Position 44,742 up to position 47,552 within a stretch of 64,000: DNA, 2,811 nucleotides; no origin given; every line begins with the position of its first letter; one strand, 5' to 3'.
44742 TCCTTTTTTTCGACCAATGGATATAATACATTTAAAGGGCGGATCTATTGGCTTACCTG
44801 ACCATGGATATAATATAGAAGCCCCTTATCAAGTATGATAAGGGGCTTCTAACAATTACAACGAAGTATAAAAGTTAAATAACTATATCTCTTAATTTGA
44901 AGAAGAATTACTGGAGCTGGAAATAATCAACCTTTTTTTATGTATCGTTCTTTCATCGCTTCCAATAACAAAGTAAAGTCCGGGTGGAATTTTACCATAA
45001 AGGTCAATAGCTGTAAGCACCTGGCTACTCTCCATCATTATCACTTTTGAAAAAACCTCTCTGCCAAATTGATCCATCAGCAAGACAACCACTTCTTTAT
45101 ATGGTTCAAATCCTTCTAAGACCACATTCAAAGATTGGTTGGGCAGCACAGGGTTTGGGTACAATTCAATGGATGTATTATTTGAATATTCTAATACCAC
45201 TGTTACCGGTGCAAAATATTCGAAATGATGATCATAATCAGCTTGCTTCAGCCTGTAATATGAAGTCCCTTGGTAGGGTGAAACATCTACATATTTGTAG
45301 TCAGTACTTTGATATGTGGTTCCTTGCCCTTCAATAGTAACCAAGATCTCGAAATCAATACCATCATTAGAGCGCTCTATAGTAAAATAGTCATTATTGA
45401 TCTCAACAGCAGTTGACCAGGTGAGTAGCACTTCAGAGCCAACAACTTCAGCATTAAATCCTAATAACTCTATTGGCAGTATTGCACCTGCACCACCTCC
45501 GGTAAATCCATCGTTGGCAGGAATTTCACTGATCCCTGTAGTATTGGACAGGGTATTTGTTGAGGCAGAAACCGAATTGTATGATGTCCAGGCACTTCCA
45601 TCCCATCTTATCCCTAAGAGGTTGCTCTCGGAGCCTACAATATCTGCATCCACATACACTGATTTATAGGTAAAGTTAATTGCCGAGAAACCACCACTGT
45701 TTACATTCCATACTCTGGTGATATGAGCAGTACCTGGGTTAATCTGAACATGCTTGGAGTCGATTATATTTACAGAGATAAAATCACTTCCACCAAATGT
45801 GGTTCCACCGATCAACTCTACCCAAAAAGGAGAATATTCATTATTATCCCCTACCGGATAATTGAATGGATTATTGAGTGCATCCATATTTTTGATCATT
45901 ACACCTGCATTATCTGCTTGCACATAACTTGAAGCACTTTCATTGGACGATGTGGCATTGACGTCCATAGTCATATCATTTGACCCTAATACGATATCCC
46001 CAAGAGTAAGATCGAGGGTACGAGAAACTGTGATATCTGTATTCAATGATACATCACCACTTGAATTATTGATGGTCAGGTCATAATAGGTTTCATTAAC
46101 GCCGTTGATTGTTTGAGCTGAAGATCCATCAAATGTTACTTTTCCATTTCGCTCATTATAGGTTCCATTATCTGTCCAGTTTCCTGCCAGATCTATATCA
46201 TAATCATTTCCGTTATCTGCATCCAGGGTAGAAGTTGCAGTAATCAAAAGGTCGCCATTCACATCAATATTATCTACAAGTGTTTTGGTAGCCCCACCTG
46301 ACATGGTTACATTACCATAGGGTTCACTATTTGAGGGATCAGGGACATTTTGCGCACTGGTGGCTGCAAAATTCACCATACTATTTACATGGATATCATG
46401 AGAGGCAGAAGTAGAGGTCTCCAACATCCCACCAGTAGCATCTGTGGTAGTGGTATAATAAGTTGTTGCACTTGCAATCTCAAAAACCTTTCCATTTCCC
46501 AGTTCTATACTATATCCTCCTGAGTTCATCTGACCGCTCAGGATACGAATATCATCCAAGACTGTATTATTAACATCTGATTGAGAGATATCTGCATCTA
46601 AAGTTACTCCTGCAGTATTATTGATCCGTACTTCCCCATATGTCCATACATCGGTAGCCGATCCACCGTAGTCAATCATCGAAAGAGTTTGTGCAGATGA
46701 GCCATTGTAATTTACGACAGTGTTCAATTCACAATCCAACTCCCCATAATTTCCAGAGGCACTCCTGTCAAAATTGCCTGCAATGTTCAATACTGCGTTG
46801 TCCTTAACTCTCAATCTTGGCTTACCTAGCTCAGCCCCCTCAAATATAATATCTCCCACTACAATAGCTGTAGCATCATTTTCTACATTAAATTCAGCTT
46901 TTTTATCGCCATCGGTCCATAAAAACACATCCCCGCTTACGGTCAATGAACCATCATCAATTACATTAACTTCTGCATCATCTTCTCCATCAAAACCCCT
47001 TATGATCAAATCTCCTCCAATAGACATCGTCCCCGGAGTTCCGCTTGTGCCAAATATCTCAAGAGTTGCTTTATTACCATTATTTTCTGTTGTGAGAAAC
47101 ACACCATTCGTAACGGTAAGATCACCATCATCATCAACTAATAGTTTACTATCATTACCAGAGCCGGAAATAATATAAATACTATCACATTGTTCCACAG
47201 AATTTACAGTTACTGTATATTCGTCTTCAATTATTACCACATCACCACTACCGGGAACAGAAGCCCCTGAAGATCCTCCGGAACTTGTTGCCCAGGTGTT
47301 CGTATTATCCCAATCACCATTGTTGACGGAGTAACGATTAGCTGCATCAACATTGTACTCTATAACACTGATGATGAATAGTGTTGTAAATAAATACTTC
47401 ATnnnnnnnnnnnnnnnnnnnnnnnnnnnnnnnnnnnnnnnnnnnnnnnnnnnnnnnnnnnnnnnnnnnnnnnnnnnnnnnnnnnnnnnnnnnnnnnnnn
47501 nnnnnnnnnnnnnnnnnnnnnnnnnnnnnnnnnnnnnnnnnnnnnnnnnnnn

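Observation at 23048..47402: Seven co-oriented tandem paralogs of an unnamed T9SS-exported beta-helix-like family fill 24 kb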

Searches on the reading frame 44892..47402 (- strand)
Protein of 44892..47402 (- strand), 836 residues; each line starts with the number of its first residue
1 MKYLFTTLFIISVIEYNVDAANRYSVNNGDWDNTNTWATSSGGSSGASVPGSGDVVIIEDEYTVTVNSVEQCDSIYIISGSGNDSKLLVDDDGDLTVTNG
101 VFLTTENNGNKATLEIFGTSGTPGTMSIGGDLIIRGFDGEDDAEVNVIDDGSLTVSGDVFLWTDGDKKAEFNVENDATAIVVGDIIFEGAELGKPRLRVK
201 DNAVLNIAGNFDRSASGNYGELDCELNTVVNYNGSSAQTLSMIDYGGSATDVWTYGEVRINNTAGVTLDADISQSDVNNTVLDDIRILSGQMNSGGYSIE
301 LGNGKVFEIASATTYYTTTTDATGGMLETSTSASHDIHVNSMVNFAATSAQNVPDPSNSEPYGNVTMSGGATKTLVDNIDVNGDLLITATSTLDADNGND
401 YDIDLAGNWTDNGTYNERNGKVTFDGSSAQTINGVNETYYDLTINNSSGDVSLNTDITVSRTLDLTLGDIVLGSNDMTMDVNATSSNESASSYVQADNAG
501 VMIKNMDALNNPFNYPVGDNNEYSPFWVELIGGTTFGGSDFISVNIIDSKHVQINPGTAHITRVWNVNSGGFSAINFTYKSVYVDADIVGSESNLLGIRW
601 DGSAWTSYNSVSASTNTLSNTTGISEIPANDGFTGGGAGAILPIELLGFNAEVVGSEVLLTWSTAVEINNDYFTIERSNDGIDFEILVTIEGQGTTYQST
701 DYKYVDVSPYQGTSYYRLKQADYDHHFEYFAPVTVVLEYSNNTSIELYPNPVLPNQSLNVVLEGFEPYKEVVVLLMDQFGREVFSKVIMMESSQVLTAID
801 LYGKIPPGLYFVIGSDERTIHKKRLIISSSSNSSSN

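Call 4: search_protein_families(library=pfam, proteins=[window:44892-47402:-], max_evalue=0.1)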
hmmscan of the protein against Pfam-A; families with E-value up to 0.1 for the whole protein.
window:44892-47402:- (836 aa): 1 family
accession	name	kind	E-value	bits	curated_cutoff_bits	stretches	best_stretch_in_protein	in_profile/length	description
PF18962.6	Por_Secre_tail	-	0.0079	16.9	27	1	747-827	1-75/75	Secretion system C-terminal sorting domain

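Call 5: search_protein_families(library=ncbifam, proteins=[window:44892-47402:-], max_evalue=0.1)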
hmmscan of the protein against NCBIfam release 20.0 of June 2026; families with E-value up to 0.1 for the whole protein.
window:44892-47402:- (836 aa): 1 family
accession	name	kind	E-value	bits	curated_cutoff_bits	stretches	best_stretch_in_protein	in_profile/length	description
TIGR04183.1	Por_Secre_tail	domain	0.0019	18.2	23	1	747-827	1-71/72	T9SS type A sorting domain-containing protein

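Call 13: find_homologous_proteins(query=window:44892-47402:-, max_evalue=0.00001)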
Query window:44892-47402:- (836 aa): 111 proteins with E <= 0.00001 among 8000 candidates.
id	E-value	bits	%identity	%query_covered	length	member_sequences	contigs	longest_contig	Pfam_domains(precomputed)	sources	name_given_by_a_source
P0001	0.0e+0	1832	100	100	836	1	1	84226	-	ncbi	-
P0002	6.7e-191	655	65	56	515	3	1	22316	-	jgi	-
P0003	1.3e-169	584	42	96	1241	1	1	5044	PF01839.30,PF14312.13,PF18962.8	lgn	-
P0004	1.4e-166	574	50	46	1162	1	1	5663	PF18962.8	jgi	-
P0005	4.8e-155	536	38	99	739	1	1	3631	PF18962.8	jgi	jgi:hypothetical protein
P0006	6.0e-94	334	38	74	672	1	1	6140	-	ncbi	ncbi:hypothetical protein ACFLR8_04335, partial [Bacteroidota bacterium]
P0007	2.6e-68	249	29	56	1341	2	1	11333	PF18962.8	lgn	-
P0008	1.0e-61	227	33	58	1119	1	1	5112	PF19408.6,PF18962.8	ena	-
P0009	7.7e-57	211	32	68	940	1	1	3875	PF19408.6,PF10162.15,PF18962.8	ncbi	ncbi:T9SS type A sorting domain-containing protein, partial [Bacteroidota bacterium]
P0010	1.5e-50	190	32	60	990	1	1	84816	-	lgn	-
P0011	1.5e-46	177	33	47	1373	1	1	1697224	PF18962.8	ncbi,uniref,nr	ncbi:T9SS type A sorting domain-containing protein [Roseivirga sp. E12]|uniref:T9SS type A sorting d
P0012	5.6e-46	175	32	55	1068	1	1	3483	PF10162.15,PF18962.8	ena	-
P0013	9.1e-45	171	26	56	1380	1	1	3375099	PF19408.6,PF18962.8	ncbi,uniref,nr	ncbi:T9SS type A sorting domain-containing protein [Fulvivirgaceae bacterium BMA12]|uniref:T9SS type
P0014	1.5e-40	157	31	47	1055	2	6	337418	PF18962.8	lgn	-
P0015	2.0e-40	157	31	56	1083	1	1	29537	PF18962.8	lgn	-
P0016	5.8e-39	152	33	47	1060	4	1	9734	PF18962.8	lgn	-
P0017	4.1e-37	146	33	44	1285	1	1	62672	PF18962.8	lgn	-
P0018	4.5e-37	146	27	75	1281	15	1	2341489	PF18962.8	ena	-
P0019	1.6e-36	144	31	55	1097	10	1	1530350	PF18962.8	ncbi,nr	ncbi:MAG: T9SS type A sorting domain-containing protein [Haliscomenobacter sp.]|nr:T9SS type A sorti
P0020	2.1e-36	144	29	57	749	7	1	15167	PF18962.8,PF02368.25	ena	-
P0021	1.6e-34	137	29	58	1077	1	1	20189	PF18962.8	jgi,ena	-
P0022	8.6e-34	135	28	58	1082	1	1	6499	PF18962.8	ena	-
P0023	2.5e-33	134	28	57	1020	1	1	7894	PF18962.8,PF02368.25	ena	-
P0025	1.5e-32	131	29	47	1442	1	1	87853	PF20009.5,PF18962.8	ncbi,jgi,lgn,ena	jgi:hypothetical protein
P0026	3.4e-32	130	30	62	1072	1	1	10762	PF18962.8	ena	-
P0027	4.9e-32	129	30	54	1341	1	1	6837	PF18962.8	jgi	jgi:hypothetical protein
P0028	2.2e-31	127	29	55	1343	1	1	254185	PF18962.8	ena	-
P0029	2.7e-31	127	28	47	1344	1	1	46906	PF18962.8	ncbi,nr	ncbi:MAG: T9SS type A sorting domain-containing protein [Ignavibacteriae bacterium]|nr:T9SS type A s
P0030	8.8e-31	125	30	58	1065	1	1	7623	PF18962.8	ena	-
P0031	1.3e-30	125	29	45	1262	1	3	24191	PF18962.8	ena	-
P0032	5.7e-30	122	31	46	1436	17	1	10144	PF20009.5,PF18962.8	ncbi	-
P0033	4.0e-29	120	30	25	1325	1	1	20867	PF18962.8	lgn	-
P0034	6.0e-29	119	31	41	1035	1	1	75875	PF18962.8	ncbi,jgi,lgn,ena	-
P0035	1.3e-28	118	28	56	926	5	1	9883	PF18962.8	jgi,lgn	-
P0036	2.6e-28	117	27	54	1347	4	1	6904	PF18962.8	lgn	-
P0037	7.7e-28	115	38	18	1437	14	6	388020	PF20009.5,PF18962.8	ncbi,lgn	-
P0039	3.9e-27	113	39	23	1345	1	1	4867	PF18962.8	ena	-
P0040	5.2e-26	109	28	55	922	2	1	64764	PF18962.8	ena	-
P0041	1.6e-25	108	28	69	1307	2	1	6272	PF21722.5,PF00431.27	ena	-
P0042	3.2e-25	107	34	22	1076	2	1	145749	PF18962.8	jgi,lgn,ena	jgi:hypothetical protein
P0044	7.7e-25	105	26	41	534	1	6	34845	PF18962.8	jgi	jgi:hypothetical protein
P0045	4.4e-24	103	31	42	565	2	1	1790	PF18962.8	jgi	jgi:hypothetical protein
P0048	9.3e-23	99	28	51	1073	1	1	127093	PF00354.25,PF13385.14,PF18962.8,PF13860.13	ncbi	-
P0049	4.9e-21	93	40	18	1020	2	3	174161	PF22073.3,PF18962.8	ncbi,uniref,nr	ncbi:hypothetical protein HNQ93_003885 [Hymenobacter luteus]|uniref:Secretion system C-terminal sort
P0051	1.5e-20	91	30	41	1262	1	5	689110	PF18962.8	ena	-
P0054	2.4e-18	84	34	23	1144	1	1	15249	PF18962.8,PF07705.18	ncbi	ncbi:MAG: T9SS type A sorting domain-containing protein [Ferruginibacter sp.]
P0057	2.0e-17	81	29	46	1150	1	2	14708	PF18962.8,PF00041.28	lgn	-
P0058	2.1e-17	81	29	36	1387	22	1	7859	PF10162.15,PF18962.8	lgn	-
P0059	1.1e-16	78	26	56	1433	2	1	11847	PF19408.6,PF18962.8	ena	-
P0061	1.8e-16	78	46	13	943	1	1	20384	PF18962.8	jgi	-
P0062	6.0e-16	76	25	73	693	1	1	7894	PF18962.8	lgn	-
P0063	8.5e-16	76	46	11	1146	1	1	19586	PF18962.8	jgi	jgi:hypothetical protein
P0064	8.7e-16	76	28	45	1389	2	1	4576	PF18962.8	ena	-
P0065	1.1e-15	75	35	28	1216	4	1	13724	PF18962.8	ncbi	-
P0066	1.1e-15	75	27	52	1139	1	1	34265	PF18962.8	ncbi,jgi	ncbi:MAG: T9SS type A sorting domain-containing protein [Bacteroidota bacterium]|jgi:hypothetical pr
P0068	2.2e-15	74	29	41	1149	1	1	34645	PF13229.13,PF18962.8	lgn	-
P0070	2.9e-15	74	32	21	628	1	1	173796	PF18962.8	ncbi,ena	-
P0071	4.6e-15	73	32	36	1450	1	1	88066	PF10162.15,PF18962.8,PF13860.13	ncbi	-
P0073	9.8e-15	72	34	30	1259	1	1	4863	PF00801.27,PF13573.13,PF18962.8,PF18911.7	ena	-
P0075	1.2e-14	72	29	47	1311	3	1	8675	PF18962.8,PF13860.13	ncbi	-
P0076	1.8e-13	68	26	33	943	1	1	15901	PF10162.15,PF18962.8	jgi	jgi:G8 domain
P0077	3.0e-13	67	37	15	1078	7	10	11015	PF18962.8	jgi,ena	-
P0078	5.0e-13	66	29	13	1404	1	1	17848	PF18962.8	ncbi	ncbi:MAG: T9SS type A sorting domain-containing protein, partial [Ferruginibacter sp.]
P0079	1.3e-12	65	28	46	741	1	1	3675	PF18962.8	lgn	-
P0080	1.3e-12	65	26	67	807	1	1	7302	PF01839.30,PF13517.13,PF18962.8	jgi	jgi:hypothetical protein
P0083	2.3e-11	61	38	15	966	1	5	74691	PF18962.8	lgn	-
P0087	8.1e-11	59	27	57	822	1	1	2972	PF13585.13,PF18962.8,PF13860.13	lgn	-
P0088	9.0e-11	59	32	12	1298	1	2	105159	PF28247.1,PF28238.1,PF10162.15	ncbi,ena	-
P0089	1.7e-10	58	25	67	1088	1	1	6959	PF01839.30,PF01833.31,PF13517.13,PF18962.8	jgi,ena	jgi:hypothetical protein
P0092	8.3e-10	56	29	20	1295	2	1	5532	PF18962.8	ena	-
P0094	1.6e-9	55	25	51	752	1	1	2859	PF18962.8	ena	-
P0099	4.5e-9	53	24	54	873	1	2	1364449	PF18962.8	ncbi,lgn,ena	ncbi:MAG: T9SS type A sorting domain-containing protein [Ferruginibacter sp.]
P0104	6.1e-8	50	36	12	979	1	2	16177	PF18962.8,PF25852.1,PF02012.27,PF15902.13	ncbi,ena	-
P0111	2.2e-6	44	31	21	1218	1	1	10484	PF18962.8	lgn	-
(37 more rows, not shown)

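Call 14: search_solved_structures(query=window:44892-47402:-, max_evalue=1)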
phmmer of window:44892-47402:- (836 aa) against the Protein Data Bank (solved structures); distinct sequences matched with E-value up to 1: 0.

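Call 16: find_encoding_contigs(protein=P0001, flank=10000, max_places=3)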
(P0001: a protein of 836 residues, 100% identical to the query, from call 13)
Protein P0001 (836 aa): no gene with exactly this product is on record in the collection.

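Call 18: list_cluster_members(proteins=[window:44892-47402:-, window:42112-44604:-, window:23048-26833:-, window:27258-31181:-, window:31565-35374:-, window:54627-55664:-, window:47657-48019:-, window:39025-39639:-])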
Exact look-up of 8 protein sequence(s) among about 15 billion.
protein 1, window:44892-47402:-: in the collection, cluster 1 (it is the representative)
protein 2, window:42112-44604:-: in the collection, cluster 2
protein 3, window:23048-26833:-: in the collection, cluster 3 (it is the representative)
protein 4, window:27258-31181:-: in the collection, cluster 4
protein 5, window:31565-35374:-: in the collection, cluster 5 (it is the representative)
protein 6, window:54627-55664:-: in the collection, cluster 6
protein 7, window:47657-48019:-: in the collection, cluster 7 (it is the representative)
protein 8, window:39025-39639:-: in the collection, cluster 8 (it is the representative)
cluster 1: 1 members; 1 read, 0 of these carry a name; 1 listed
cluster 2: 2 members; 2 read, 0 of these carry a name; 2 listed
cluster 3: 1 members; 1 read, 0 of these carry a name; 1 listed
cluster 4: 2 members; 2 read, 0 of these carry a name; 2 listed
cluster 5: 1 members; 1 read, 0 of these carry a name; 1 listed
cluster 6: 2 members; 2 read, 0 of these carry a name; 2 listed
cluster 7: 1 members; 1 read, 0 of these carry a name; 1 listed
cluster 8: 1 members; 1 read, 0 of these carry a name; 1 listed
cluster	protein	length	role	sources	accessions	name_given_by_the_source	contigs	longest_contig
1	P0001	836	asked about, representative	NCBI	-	-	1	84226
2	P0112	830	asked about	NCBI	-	-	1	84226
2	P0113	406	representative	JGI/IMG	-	-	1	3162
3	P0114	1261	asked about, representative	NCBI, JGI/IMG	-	-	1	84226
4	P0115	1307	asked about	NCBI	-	-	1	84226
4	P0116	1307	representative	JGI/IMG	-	-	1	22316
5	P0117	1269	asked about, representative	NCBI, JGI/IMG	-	-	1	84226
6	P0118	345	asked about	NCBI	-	-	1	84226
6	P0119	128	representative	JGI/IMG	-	-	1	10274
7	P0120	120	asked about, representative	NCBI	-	-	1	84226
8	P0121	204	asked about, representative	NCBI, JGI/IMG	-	-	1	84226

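Call 32: predict_structure(alignment_id=A1)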
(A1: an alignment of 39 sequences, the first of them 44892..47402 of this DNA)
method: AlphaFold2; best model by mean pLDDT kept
length: 836 residues; sequences in the alignment: 39
mean_pLDDT: 89.4   pTM: 0.71
mean pLDDT of the five models: 89.4, 88.3, 88.2, 87.5, 86.7
residues with pLDDT >= 90: 543; 70-90: 239; 50-70: 46; < 50: 8
segments of 3 or more residues with pLDDT < 50: 833-836
pLDDT, mean of each block of 10 residues (from residue 1): 72 61 95 96 93 94 96 94 90 96 85 94 95 87 94 98 88 98 92 90 97 75 95 96 69 94 95 87 97 94 95 95 82 91 97 90 97 95 97 89 97 96 96 97 93 98 96 97 93 94 88 92 93 73 93 83 93 88 92 89 83 92 82 80 69 91 82 93 93 80 93 91 81 80 81 88 87 92 91 87 82 87 88 42
secondary structure, 60 per line:
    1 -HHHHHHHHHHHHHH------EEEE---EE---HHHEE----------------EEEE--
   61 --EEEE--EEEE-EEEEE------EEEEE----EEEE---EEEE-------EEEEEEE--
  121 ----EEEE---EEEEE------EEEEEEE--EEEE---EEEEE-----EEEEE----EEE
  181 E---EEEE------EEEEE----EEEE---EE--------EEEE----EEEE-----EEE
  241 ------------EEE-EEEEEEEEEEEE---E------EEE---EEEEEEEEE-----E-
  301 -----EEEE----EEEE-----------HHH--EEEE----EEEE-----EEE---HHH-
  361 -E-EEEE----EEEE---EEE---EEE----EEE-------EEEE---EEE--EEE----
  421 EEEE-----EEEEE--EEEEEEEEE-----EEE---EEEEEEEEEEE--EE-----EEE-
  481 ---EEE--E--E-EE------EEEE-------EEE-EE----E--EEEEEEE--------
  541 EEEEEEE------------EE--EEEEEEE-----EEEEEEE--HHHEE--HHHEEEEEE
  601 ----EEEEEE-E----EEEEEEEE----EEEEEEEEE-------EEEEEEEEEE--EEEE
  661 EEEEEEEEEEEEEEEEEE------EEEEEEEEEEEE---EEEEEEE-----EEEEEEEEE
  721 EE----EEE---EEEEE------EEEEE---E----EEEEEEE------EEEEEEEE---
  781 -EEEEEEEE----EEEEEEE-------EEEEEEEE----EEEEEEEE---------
elements in order (helices of 4 or more, strands of 3 or more residues): H2-15 E22-25 E55-58 E63-66 E69-72 E74-78 E85-89 E94-97 E101-104 E112-118 E125-128 E132-136 E143-149 E152-155 E159-163 E169-173 E178-181 E185-188 E195-199 E204-207 E221-224 E229-232 E238-240 E253-255 E257-268 E279-281 E285-293 E306-309 E314-317 E334-337 E342-345 E351-353 E364-367 E372-375 E379-381 E385-387 E392-394 E402-405 E409-411 E414-416 E421-424 E430-434 E437-445 E451-453 E457-467 E477-479 E484-486 E502-505 E513-515 E526-532 E541-547 E564-570 E576-582 E595-600 E605-610 E617-624 E629-637 E645-654 E657-678 E685-696 E700-706 E712-722 E727-729 E733-737 E744-748 E757-763 E770-777 E782-789 E794-800 E808-815 E820-827

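Call 36: fold_search(model_id=the predicted structure, library=pdb)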
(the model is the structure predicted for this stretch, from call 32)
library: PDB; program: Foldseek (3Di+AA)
matches with E <= 10: 1688; with E <= 0.001: 60
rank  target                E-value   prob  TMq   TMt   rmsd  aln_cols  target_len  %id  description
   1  7yq5_E                3.5e-06  0.97  0.12  0.13  24.4       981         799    9  human insulin receptor bound with A62 DNA aptamer and insulin (released 2022-11-09)
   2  8xk1_B                1.0e-05  0.92  0.11  0.12  26.0       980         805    8  Cryo-EM structure of human insulin receptor bound to 4 IGF-I (released 2024-12-25)
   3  7v3p_A                3.1e-05  1.00  0.12  0.13  20.9       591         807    8  Cryo-EM structure of the IGF1R/insulin complex (released 2022-08-17)
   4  5i99                  9.1e-05  1.00  0.13  0.23  20.2       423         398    9  Crystal structure of mouse CNTN3 Ig5-Fn2 domains (released 2016-08-31)
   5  7zhj_b                9.5e-05  1.00  0.11  0.10  25.6       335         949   12  Tail tip of siphophage T5 : tip proteins (released 2023-02-08)
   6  6pyh_D                9.5e-05  0.72  0.11  0.12  23.4       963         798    8  Cryo-EM structure of full-length IGF1R-IGF1 complex. Only the extracellular region of the complex is resolved. (released 2019-10-23)
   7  6kzb_A                9.9e-05  1.00  0.15  0.17   7.9       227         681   10  Transglutaminase2 complexed with calcium (released 2020-12-09)
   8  9ef1_B                9.9e-05  0.99  0.11  0.15  20.8       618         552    8  Cryo-EM structure of Drosophila melanogaster insulin receptor (dmIR) bound with one DILP1, asymmetric conformation (released 2025-10-01)
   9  9ef5_A                1.0e-04  0.80  0.12  0.12  25.1       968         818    9  Cryo-EM structure of Drosophila melanogaster insulin receptor (dmIR) bound with one DILP2, asymmetric conformation (released 2025-10-01)
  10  7ptp_A                1.1e-04  1.00  0.10  0.12  20.3       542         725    8  In-situ structure of pentameric S-layer protein (released 2021-12-15)
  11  7ad7_B                1.1e-04  1.00  0.12  0.14  24.3       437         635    9  Crystal structure of human complement C5 in complex with the K8 bovine knob domain peptide. (released 2021-03-10)
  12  6za2_A                1.1e-04  1.00  0.10  0.08  26.6       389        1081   15  Crystal structure of dimeric latent PorU from Porphyromonas gingivalis (released 2021-09-29)
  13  8oe4_D                1.3e-04  1.00  0.10  0.15  23.0       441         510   10  Cryo-EM structure of a pre-dimerized human IL-23 complete extracellular signaling complex. (released 2024-02-07)
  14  7v3p_B                1.4e-04  0.97  0.11  0.12  20.9       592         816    8  Cryo-EM structure of the IGF1R/insulin complex (released 2022-08-17)
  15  6a8p_C                1.5e-04  1.00  0.15  0.18   7.7       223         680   11  Transglutaminase 2 mutant G224V in complex with GTP (released 2018-09-26)
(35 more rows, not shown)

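Call 64: find_encoding_contigs(protein=P0002, flank=10000, max_places=3)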
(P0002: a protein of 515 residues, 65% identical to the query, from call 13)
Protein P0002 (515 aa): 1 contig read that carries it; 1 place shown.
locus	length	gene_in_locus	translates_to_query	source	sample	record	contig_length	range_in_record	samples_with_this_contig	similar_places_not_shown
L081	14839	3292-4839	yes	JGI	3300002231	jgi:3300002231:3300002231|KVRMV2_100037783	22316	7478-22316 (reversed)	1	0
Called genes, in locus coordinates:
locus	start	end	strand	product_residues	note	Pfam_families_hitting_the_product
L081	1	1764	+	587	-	?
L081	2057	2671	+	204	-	-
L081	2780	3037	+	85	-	-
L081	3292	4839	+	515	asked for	-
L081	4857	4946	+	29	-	-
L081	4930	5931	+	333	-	PF18962:Por_Secre_tail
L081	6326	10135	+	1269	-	PF19408:PKD_6, PF18962:Por_Secre_tail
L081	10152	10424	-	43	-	-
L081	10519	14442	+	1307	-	PF19408:PKD_6, PF18962:Por_Secre_tail (weak)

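Call 71: fold_search(model_id=the predicted structure, library=viral)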
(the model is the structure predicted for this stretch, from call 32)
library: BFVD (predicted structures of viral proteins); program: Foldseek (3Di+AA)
matches with E <= 10: 1126; with E <= 0.001: 88
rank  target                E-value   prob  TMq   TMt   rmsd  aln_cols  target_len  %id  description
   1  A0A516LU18            1.2e-10  1.00  0.14  0.40  15.9       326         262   20  (no name in the UniProt tables at hand)
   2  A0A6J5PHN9            1.1e-09  1.00  0.14  0.30  16.8       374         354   15  Uncharacterized protein [uncultured Caudovirales phage]
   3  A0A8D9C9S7            7.0e-09  1.00  0.14  0.37  13.2       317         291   17  Putative Fn3-like protein [uncultured marine phage]
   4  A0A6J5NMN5            2.5e-08  1.00  0.14  0.17  13.7       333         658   15  CUB domain [uncultured Caudovirales phage]
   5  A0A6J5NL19            8.6e-08  1.00  0.13  0.22  13.8       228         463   20  Uncharacterized protein [uncultured Caudovirales phage]
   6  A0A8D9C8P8            1.2e-06  1.00  0.16  0.21  23.1       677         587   14  Putative hemin binding protein [uncultured marine phage]
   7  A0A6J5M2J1            2.7e-06  1.00  0.11  0.31  15.4       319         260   11  Secretion system C-terminal sorting domain [uncultured Caudovirales phage]
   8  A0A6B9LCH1            5.0e-06  1.00  0.10  0.11  20.2       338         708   11  Minor tail protein [Microbacterium phage Terij]
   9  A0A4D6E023            6.2e-06  1.00  0.12  0.10  27.9       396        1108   10  (no name in the UniProt tables at hand)
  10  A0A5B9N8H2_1          7.5e-06  1.00  0.12  0.10  18.0       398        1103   10  (no name in the UniProt tables at hand)
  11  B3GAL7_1              8.9e-06  1.00  0.19  0.15  15.9       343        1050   11  AMDV3_1 [uncultured virus]
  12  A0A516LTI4            9.7e-06  1.00  0.12  0.28  15.9       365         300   12  (no name in the UniProt tables at hand)
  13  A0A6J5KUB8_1          1.0e-05  1.00  0.18  0.19  19.6       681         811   14  Uncharacterized protein [uncultured Caudovirales phage]
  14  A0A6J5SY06            1.2e-05  1.00  0.14  0.10  18.4       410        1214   10  Fibronectin type III [uncultured Caudovirales phage]
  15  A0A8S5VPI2            1.8e-05  1.00  0.12  0.14  16.1       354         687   11  (no name in the UniProt tables at hand)
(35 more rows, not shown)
